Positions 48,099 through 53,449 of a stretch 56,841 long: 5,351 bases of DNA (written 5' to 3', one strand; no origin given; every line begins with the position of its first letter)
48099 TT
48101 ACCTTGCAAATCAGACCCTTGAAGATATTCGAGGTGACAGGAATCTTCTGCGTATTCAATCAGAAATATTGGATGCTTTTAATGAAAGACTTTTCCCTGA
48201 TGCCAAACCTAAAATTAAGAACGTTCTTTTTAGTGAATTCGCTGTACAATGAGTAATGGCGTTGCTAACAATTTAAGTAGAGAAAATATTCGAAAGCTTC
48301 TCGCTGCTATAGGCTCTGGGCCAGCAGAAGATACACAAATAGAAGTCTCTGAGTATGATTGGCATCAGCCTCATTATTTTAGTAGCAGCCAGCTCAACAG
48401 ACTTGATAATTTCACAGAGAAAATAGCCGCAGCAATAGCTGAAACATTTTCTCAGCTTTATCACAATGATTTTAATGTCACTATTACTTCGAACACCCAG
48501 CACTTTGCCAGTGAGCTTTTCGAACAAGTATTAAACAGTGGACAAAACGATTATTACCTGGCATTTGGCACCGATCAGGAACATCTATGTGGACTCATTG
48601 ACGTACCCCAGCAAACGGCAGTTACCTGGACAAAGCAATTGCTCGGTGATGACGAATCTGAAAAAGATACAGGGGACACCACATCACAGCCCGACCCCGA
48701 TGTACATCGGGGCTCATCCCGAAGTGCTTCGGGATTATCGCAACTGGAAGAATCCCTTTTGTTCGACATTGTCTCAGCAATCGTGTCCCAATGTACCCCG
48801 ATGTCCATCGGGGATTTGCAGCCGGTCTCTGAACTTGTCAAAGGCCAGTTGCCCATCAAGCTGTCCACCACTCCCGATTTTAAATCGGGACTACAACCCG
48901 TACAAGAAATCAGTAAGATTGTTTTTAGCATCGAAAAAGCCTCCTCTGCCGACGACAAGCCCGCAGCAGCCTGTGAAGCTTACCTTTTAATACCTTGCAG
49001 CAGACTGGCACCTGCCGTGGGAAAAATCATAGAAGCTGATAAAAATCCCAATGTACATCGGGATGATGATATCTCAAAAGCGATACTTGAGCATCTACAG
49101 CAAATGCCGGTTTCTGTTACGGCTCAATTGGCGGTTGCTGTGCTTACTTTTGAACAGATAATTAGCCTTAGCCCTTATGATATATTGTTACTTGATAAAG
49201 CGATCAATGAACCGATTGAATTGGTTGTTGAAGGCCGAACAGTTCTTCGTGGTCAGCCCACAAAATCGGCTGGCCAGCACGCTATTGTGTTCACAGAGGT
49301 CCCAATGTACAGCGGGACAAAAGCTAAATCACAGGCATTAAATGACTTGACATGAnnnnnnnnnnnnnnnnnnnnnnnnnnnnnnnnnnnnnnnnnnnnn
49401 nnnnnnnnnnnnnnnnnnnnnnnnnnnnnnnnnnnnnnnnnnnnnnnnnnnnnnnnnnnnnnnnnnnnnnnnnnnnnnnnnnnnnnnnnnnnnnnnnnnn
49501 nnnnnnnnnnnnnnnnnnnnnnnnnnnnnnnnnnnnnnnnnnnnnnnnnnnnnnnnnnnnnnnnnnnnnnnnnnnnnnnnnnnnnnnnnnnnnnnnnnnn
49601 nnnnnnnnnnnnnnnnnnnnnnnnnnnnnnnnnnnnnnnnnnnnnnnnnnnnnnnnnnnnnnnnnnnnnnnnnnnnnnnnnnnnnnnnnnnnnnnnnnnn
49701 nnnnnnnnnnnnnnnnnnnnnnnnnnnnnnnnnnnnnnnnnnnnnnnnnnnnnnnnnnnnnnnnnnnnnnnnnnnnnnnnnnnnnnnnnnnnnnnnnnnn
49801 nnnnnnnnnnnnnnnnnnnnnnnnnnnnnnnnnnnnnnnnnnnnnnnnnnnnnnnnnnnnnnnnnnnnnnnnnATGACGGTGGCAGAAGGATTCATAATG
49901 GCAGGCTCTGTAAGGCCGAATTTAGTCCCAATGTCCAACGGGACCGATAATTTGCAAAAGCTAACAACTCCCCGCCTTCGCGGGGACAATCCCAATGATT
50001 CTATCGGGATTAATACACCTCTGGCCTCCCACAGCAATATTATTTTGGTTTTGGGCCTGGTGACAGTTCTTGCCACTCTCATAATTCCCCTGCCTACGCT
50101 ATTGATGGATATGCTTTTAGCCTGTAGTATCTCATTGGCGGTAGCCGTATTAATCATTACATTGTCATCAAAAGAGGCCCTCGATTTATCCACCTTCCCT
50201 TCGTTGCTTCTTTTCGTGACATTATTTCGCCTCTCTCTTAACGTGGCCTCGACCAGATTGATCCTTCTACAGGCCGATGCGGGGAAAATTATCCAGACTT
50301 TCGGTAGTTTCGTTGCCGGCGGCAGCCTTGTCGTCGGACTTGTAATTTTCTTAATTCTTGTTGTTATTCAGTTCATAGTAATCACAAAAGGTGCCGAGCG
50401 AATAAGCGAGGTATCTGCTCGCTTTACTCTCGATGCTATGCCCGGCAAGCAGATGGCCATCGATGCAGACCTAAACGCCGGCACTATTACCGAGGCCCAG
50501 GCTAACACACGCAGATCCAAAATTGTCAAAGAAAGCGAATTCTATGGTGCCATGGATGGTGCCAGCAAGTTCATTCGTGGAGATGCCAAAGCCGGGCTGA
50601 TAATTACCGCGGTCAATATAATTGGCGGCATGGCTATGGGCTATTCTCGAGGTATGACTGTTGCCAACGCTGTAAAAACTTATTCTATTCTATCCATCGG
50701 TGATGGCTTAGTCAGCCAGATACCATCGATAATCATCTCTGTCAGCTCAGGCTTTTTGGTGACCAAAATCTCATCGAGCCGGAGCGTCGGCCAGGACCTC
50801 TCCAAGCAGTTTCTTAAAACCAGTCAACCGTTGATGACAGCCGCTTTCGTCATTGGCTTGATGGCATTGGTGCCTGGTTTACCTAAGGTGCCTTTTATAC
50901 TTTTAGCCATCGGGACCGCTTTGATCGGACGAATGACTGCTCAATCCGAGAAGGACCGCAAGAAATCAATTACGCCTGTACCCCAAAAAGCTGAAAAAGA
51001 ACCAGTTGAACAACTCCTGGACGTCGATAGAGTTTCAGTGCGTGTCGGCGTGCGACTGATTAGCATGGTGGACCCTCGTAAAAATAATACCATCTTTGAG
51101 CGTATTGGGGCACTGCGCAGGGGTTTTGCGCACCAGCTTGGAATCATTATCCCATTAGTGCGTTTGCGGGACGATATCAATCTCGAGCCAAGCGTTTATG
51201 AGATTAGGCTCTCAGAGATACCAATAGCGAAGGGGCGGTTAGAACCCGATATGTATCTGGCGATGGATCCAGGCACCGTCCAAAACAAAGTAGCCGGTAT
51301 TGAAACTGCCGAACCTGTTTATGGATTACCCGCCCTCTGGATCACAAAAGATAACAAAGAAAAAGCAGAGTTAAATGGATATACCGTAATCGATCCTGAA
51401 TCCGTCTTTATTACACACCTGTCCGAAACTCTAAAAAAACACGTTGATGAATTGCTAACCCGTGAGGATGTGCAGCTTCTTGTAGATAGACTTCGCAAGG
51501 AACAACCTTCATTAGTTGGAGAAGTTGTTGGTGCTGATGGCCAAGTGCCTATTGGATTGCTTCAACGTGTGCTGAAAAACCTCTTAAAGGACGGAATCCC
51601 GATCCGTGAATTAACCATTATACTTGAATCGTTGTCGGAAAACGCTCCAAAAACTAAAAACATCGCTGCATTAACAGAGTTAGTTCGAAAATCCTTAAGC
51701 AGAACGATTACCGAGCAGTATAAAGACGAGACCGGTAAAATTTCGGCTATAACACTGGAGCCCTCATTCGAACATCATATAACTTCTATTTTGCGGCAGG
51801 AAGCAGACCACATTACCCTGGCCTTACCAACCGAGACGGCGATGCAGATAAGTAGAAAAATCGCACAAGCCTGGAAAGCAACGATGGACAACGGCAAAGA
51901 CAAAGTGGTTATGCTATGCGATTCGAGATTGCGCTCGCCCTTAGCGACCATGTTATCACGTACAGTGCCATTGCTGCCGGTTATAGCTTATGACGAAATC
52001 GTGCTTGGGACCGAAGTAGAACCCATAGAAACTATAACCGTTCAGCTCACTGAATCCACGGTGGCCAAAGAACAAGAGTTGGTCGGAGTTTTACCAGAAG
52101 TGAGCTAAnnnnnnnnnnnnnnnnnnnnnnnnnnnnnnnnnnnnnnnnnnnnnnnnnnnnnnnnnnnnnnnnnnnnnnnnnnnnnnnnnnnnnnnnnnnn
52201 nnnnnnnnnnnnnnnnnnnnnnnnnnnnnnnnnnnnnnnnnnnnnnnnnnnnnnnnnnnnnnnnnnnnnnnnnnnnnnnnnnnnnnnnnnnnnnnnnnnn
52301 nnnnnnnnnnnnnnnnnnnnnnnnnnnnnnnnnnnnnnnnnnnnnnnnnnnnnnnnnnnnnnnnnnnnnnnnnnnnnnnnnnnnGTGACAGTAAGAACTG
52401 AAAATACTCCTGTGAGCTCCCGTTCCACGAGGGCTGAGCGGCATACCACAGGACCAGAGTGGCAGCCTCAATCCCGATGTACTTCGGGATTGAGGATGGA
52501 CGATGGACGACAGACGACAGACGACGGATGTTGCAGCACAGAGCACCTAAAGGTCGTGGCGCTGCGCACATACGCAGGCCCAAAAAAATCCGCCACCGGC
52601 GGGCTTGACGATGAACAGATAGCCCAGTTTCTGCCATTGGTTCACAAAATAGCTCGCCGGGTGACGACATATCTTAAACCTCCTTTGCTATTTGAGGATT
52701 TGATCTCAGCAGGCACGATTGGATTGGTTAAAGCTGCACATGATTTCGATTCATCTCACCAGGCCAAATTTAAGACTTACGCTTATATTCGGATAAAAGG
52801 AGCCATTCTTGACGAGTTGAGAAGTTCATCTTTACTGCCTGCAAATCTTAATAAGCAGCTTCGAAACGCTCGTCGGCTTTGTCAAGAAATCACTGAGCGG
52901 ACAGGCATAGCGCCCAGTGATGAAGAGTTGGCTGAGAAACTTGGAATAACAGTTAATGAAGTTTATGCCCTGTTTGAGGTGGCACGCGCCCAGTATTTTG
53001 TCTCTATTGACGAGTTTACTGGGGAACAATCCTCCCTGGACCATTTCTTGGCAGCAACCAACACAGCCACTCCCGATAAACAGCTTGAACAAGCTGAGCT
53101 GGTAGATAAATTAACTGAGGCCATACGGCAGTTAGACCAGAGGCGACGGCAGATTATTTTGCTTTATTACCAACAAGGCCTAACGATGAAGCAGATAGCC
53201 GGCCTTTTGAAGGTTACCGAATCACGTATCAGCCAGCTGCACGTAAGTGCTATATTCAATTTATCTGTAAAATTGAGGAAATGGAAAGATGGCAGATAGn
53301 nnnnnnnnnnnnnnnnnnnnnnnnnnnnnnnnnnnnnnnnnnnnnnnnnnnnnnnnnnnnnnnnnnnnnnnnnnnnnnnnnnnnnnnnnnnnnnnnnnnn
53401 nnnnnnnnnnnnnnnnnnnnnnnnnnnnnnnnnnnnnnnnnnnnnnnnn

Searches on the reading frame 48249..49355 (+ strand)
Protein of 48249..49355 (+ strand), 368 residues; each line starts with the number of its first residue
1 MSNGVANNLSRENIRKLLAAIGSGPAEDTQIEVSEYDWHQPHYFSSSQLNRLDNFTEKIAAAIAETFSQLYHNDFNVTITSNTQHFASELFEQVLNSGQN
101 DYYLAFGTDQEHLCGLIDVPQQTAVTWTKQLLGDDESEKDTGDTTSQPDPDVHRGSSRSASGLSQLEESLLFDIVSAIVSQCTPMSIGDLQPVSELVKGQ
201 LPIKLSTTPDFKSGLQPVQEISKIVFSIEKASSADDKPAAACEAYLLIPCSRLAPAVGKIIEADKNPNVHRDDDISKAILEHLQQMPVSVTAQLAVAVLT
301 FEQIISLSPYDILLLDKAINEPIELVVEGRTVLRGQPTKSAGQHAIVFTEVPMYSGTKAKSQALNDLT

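Call 7: search_protein_families(library=pfam, proteins=[window:48249-49355:+])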
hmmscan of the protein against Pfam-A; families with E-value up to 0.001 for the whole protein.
window:48249-49355:+ (368 aa): 1 family
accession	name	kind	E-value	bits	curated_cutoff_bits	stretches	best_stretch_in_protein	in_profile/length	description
PF01052.25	FliMN_C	-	1.4e-13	51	23.8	1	281-351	1-71/73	Type III flagellar switch regulator (C-ring) FliN C-term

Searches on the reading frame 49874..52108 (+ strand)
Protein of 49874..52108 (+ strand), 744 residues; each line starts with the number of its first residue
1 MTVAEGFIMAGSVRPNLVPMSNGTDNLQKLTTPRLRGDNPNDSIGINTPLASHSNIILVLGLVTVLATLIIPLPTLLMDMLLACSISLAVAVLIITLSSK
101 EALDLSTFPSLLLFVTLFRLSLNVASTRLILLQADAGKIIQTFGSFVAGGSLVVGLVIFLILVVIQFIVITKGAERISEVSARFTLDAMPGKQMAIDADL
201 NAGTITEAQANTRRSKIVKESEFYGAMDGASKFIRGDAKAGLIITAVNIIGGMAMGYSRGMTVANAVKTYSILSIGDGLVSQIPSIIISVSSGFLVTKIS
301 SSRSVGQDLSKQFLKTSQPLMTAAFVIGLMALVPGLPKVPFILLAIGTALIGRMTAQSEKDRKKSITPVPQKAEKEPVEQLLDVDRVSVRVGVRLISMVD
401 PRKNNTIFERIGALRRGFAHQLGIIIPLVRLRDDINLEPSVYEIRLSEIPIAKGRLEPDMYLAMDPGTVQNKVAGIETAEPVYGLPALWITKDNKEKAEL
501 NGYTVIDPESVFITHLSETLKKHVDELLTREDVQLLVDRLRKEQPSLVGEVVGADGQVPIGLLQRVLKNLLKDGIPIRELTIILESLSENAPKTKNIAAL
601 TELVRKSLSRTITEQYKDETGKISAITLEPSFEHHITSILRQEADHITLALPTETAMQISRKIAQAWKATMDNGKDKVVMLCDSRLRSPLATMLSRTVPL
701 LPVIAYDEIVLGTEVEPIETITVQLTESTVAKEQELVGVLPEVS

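Call 7: search_protein_families(library=pfam, proteins=[window:49874-52108:+])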
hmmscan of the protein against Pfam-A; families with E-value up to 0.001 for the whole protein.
window:49874-52108:+ (744 aa): 1 family
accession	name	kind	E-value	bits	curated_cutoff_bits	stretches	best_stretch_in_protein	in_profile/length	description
PF00771.25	FHIPEP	-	2.1e-242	806.8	29.1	1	65-710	1-653/657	FHIPEP family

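Call 16: find_homologous_proteins(query=window:49874-52108:+, max_evalue=1e-50)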
Query window:49874-52108:+ (744 aa): 8000 proteins with E <= 1e-50 among 8000 candidates; the best 120 are listed.
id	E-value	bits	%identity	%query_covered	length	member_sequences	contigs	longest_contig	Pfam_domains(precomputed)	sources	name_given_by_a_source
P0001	0.0e+0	1553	100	99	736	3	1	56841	PF00771.26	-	-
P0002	0.0e+0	1299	85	98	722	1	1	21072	PF00771.26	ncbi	ncbi:MAG: flagellar biosynthesis protein FlhA [Phycisphaerae bacterium]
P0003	0.0e+0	1294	88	93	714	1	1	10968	PF00771.26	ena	-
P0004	0.0e+0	1289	85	98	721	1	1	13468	PF00771.26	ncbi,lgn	ncbi:MAG: flagellar biosynthesis protein FlhA [Sedimentisphaerales bacterium]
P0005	0.0e+0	1274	85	94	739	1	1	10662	PF00771.26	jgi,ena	-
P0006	0.0e+0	1272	85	95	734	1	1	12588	PF00771.26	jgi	-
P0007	0.0e+0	1260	82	98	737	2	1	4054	PF00771.26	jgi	-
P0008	0.0e+0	1256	85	93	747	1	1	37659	PF00771.26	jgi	-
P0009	0.0e+0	1246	85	93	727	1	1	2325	PF00771.26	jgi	jgi:flagellar biosynthesis protein FlhA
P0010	0.0e+0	1238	84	93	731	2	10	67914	PF00771.26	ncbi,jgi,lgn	-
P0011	0.0e+0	1236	84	93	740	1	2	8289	PF00771.26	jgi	jgi:flagellar biosynthesis protein FlhA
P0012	0.0e+0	1235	83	93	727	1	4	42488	PF00771.26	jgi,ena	-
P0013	0.0e+0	1233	84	93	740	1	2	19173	PF00771.26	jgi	jgi:flagellar biosynthesis protein FlhA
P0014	0.0e+0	1233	83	94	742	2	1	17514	PF00771.26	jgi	-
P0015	0.0e+0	1233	84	93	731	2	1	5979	PF00771.26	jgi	jgi:flagellar biosynthesis protein FlhA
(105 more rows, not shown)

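Call 17: find_encoding_contigs(protein=P0002, flank=10000, max_places=2)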
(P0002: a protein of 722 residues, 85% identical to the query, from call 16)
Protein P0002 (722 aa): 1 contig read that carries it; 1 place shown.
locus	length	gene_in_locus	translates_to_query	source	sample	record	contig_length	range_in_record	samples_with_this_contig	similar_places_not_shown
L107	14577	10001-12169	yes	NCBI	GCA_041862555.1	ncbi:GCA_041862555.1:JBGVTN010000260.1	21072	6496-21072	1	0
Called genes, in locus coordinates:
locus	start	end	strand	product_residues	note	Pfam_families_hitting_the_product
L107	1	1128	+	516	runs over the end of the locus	PF00158:Sigma54_activat, PF14532:Sigma54_activ_2, PF07728:AAA_5 (weak), PF25601:AAA_lid_14, PF02954:HTH_8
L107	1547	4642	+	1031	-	PF09976:TPR_21 (faint), PF13174:TPR_6 (faint), PF14559:TPR_19 (faint), PF13176:TPR_7 (faint), PF25063:ARM_TT21_C (faint)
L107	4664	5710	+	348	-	PF13424:TPR_12 (weak)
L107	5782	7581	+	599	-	PF00072:Response_reg (weak), PF00158:Sigma54_activat, PF14532:Sigma54_activ_2, PF07728:AAA_5 (weak), PF25601:AAA_lid_14, PF02954:HTH_8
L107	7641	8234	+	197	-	PF03748:FliL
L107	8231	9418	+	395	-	PF01052:FliMN_C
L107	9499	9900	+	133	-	PF28396:SepQ_C (weak), PF01052:FliMN_C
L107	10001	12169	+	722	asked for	PF00771:FHIPEP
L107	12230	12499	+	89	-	-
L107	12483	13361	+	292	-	PF04539:Sigma70_r3 (faint), PF04542:Sigma70_r2, PF13384:HTH_23 (faint), PF13518:HTH_28 (faint), PF08281:Sigma70_r4_2, PF04545:Sigma70_r4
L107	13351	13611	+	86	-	-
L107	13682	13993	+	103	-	-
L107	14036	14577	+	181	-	PF11932:DUF3450 (weak)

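Call 18: find_encoding_contigs(protein=P0008, flank=10000, max_places=2)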
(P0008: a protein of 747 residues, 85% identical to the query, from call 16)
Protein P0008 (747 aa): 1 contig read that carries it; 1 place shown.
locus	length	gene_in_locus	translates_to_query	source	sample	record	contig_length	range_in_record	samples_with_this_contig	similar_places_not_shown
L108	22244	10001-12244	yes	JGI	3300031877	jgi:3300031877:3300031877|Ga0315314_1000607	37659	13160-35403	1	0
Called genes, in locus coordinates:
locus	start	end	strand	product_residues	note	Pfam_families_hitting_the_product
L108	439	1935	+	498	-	PF00158:Sigma54_activat, PF14532:Sigma54_activ_2, PF07728:AAA_5, PF25601:AAA_lid_14, PF02954:HTH_8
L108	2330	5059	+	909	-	PF09976:TPR_21 (faint), PF13174:TPR_6 (faint), PF13428:TPR_14 (faint), PF13432:TPR_16 (faint), PF14559:TPR_19 (faint), PF13176:TPR_7 (faint)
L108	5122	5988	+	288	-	-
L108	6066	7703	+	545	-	PF00072:Response_reg (faint), PF00158:Sigma54_activat, PF14532:Sigma54_activ_2, PF07728:AAA_5 (weak), PF25601:AAA_lid_14, PF02954:HTH_8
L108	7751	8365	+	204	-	PF03748:FliL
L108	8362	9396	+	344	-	PF01052:FliMN_C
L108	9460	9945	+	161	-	PF28396:SepQ_C (weak), PF01052:FliMN_C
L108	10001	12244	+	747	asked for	PF00771:FHIPEP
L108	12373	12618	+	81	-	-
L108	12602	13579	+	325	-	PF13384:HTH_23 (faint), PF04542:Sigma70_r2, PF04539:Sigma70_r3, PF13518:HTH_28 (faint), PF08281:Sigma70_r4_2, PF04545:Sigma70_r4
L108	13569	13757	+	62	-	-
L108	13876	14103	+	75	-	-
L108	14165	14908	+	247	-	-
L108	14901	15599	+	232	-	-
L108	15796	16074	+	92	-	-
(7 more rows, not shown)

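Call 19: find_encoding_contigs(protein=P0010, flank=10000, max_places=2)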
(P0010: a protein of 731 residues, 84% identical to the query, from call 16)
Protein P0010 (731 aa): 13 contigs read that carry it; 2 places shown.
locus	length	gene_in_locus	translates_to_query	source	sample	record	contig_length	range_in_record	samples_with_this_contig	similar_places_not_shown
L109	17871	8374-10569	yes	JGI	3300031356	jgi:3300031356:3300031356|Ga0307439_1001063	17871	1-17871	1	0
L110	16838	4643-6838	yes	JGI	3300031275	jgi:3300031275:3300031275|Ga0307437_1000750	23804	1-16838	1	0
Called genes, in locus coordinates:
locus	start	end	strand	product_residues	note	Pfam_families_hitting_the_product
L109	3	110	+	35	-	?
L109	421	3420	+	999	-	PF09976:TPR_21 (faint), PF12895:ANAPC3 (faint), PF07719:TPR_2 (faint), PF13174:TPR_6 (faint), PF13424:TPR_12 (faint), PF13428:TPR_14 (faint), PF13432:TPR_16 (faint), PF14559:TPR_19 (faint), +2 more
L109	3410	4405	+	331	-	PF13174:TPR_6 (faint)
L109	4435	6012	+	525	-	PF00072:Response_reg (weak), PF00158:Sigma54_activat, PF14532:Sigma54_activ_2, PF07728:AAA_5 (weak), PF25601:AAA_lid_14, PF02954:HTH_8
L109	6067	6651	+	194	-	PF03748:FliL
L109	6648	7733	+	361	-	PF01052:FliMN_C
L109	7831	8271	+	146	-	PF01052:FliMN_C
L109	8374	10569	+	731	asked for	PF00771:FHIPEP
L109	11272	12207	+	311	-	PF04542:Sigma70_r2, PF04539:Sigma70_r3 (weak), PF13384:HTH_23 (faint), PF04545:Sigma70_r4, PF08281:Sigma70_r4_2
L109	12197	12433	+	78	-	-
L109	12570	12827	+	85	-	-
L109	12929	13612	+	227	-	-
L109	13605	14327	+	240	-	-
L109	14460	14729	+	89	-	-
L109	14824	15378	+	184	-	PF04982:TM_HPP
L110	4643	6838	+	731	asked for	PF00771:FHIPEP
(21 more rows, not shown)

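Call 29: find_encoding_contigs(protein=P0003, flank=10000, max_places=2)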
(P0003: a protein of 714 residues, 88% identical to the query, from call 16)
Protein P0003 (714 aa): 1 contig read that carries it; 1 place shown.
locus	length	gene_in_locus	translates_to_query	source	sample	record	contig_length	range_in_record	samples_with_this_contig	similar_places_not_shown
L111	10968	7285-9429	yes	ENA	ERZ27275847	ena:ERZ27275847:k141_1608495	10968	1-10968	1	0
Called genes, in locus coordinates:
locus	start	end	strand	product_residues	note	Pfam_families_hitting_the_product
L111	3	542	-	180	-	?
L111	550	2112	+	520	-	PF13174:TPR_6 (faint), PF13424:TPR_12 (faint), PF13428:TPR_14 (faint), PF13432:TPR_16 (faint), PF07719:TPR_2 (faint), PF14559:TPR_19 (faint), PF25063:ARM_TT21_C (faint), PF13525:YfiO (faint), +2 more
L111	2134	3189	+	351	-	PF13424:TPR_12 (weak)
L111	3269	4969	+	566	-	PF00072:Response_reg, PF00158:Sigma54_activat, PF14532:Sigma54_activ_2, PF07728:AAA_5 (weak), PF25601:AAA_lid_14, PF02954:HTH_8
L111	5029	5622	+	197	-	PF03748:FliL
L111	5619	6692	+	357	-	PF01052:FliMN_C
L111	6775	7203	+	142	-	PF28396:SepQ_C (weak), PF01052:FliMN_C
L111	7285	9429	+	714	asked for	PF00771:FHIPEP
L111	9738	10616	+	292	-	PF13384:HTH_23 (faint), PF04542:Sigma70_r2, PF08281:Sigma70_r4_2, PF04545:Sigma70_r4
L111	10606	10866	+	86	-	-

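Call 30: find_encoding_contigs(protein=P0004, flank=10000, max_places=2)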
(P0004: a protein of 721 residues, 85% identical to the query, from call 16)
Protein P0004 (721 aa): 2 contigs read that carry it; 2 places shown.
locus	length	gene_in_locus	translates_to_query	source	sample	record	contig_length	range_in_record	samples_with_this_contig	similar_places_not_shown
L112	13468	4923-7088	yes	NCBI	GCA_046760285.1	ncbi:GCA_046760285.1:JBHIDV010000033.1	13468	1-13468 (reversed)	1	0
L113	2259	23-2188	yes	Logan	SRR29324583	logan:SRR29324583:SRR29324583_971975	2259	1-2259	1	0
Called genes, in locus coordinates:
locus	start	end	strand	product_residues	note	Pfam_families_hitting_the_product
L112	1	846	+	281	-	?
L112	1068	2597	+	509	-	PF00072:Response_reg, PF00158:Sigma54_activat, PF14532:Sigma54_activ_2, PF07728:AAA_5 (weak), PF25601:AAA_lid_14, PF02954:HTH_8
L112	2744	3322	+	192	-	PF03748:FliL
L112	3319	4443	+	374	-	PF01052:FliMN_C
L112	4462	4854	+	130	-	PF28396:SepQ_C (weak), PF01052:FliMN_C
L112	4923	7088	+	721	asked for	PF00771:FHIPEP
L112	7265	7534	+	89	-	-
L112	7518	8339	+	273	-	PF04542:Sigma70_r2, PF04539:Sigma70_r3 (faint), PF13384:HTH_23 (faint), PF13518:HTH_28 (faint), PF08281:Sigma70_r4_2, PF04545:Sigma70_r4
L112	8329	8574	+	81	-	-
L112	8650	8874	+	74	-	-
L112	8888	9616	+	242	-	-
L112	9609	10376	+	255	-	-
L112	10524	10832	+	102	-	-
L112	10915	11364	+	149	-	PF04982:TM_HPP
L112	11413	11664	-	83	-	-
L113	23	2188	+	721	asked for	PF00771:FHIPEP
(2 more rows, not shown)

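Call 68: find_encoding_contigs(protein=P0001, flank=10000, max_places=3)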
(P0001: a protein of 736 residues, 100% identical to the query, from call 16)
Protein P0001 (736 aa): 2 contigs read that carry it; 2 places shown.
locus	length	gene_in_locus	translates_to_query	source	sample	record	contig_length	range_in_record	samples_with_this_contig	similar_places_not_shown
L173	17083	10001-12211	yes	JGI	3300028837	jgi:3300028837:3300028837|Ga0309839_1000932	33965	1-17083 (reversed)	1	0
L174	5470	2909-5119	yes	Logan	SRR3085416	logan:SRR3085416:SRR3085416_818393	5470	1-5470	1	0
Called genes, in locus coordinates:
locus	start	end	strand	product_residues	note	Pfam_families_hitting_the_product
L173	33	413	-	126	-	PF03963:FlgD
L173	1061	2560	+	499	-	PF00158:Sigma54_activat, PF14532:Sigma54_activ_2, PF07728:AAA_5, PF25601:AAA_lid_14, PF02954:HTH_8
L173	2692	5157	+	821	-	PF12895:ANAPC3 (faint), PF13428:TPR_14 (faint), PF13432:TPR_16 (faint), PF14559:TPR_19 (faint), PF07719:TPR_2 (faint), PF13174:TPR_6 (faint), PF13176:TPR_7 (faint), PF13181:TPR_8 (faint)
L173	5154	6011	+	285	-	-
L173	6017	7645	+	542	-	PF00072:Response_reg, PF00158:Sigma54_activat, PF14532:Sigma54_activ_2, PF07728:AAA_5, PF25601:AAA_lid_14, PF02954:HTH_8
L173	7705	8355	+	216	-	PF03748:FliL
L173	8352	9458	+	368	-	PF01052:FliMN_C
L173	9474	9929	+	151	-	PF01052:FliMN_C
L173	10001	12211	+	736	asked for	PF00771:FHIPEP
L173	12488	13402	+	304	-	PF04542:Sigma70_r2, PF04539:Sigma70_r3, PF13384:HTH_23 (faint), PF04545:Sigma70_r4, PF08281:Sigma70_r4_2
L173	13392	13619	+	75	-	-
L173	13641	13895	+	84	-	-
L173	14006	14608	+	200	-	-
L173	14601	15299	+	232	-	-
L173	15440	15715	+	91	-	-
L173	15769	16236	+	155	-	PF04982:TM_HPP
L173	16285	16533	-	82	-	-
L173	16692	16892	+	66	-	PF13719:Zn_ribbon_5 (weak)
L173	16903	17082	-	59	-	?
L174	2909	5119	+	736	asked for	PF00771:FHIPEP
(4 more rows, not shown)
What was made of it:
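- Gene calls on record for the near-identical contig L173 agree with this for 39.9-56.8 kb (call 68).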

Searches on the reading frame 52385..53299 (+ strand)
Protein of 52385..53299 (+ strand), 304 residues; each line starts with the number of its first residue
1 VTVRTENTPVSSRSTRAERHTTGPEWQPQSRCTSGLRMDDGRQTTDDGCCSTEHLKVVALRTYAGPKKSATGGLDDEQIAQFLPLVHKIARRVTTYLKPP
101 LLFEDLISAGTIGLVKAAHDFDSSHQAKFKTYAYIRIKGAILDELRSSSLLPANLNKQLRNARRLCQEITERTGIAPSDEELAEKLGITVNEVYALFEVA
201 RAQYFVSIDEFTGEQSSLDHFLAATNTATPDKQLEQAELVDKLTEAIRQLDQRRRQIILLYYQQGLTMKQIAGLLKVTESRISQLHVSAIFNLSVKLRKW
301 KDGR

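Call 7: search_protein_families(library=pfam, proteins=[window:52385-53299:+])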
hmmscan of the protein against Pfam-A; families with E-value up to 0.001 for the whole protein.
window:52385-53299:+ (304 aa): 6 families
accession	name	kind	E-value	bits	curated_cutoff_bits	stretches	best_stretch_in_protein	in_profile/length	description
PF04542.20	Sigma70_r2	-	4.8e-16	58.7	24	1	80-148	3-68/71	Sigma-70 region 2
PF04545.22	Sigma70_r4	-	4e-12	45.9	24.1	1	246-290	1-45/50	Sigma-70, region 4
PF04539.22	Sigma70_r3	-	4.1e-12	46.5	25.3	1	158-232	2-76/78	Sigma-70 region 3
PF08281.18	Sigma70_r4_2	-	4.6e-11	42.6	25.7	1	242-282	3-43/54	Sigma-70, region 4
PF13384.12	HTH_23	-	1e-06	28.8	24.6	1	251-284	4-36/50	Homeodomain-like domain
PF01381.28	HTH_3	-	0.00094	19.6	23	0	263-285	7-29/55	Helix-turn-helix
